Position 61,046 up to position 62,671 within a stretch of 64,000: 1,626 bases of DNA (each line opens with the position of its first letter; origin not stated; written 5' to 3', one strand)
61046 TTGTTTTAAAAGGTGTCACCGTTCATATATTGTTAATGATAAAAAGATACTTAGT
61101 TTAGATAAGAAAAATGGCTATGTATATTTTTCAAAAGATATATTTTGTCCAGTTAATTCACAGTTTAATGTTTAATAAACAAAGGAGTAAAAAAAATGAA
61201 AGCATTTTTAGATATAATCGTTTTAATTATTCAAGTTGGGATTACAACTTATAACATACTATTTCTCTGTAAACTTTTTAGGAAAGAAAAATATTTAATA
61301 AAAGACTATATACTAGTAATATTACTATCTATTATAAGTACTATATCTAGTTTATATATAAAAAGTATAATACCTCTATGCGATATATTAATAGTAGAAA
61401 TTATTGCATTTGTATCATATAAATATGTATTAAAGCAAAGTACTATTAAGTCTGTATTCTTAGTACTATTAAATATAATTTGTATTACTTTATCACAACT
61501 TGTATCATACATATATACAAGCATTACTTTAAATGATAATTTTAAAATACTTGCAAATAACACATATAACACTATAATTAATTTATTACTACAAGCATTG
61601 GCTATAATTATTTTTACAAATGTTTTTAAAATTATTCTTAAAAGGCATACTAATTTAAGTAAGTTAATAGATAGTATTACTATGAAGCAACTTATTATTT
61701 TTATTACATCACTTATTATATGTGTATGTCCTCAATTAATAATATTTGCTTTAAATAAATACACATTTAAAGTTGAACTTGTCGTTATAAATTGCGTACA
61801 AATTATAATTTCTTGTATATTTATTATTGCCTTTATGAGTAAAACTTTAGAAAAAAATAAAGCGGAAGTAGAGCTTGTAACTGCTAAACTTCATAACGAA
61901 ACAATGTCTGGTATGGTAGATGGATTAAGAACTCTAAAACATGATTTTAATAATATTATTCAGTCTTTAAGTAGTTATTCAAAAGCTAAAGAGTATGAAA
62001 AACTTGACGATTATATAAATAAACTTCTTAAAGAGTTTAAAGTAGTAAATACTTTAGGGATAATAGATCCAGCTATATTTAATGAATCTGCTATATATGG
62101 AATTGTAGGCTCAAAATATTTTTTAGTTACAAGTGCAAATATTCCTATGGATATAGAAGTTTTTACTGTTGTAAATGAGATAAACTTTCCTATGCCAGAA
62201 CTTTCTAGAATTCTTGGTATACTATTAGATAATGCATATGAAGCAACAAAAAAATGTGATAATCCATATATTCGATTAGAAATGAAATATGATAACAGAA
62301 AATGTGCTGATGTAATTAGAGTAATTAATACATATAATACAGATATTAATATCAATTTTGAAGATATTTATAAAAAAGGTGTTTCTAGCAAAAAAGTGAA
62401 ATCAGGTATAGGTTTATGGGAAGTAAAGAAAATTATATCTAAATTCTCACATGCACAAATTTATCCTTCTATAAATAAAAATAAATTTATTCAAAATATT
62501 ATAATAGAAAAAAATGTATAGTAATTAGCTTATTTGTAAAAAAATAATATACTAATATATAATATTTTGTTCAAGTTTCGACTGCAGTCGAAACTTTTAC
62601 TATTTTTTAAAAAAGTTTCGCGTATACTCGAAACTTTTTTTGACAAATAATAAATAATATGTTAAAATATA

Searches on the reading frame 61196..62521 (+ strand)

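Call 69: search_protein_families(library=ncbifam, proteins=[window:61196-62521:+], max_evalue=0.001)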
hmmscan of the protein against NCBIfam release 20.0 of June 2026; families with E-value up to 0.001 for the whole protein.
window:61196-62521:+ (441 aa): 3 families
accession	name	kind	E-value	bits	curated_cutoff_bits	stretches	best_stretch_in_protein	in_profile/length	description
NF046015.1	HisKinAgrCStaph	equivalog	8.4e-25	87.8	500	1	21-434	9-413/414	quorum-sensing sensor histidine kinase AgrC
NF008298.1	PRK11086.1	subfamily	2.8e-18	65.7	520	1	190-431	284-516/529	DcuS/MalK family sensor histidine kinase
NF011627.0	PRK15053.1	equivalog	7.4e-09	34.7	656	1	221-415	321-515/552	sensor histidine kinase DpiB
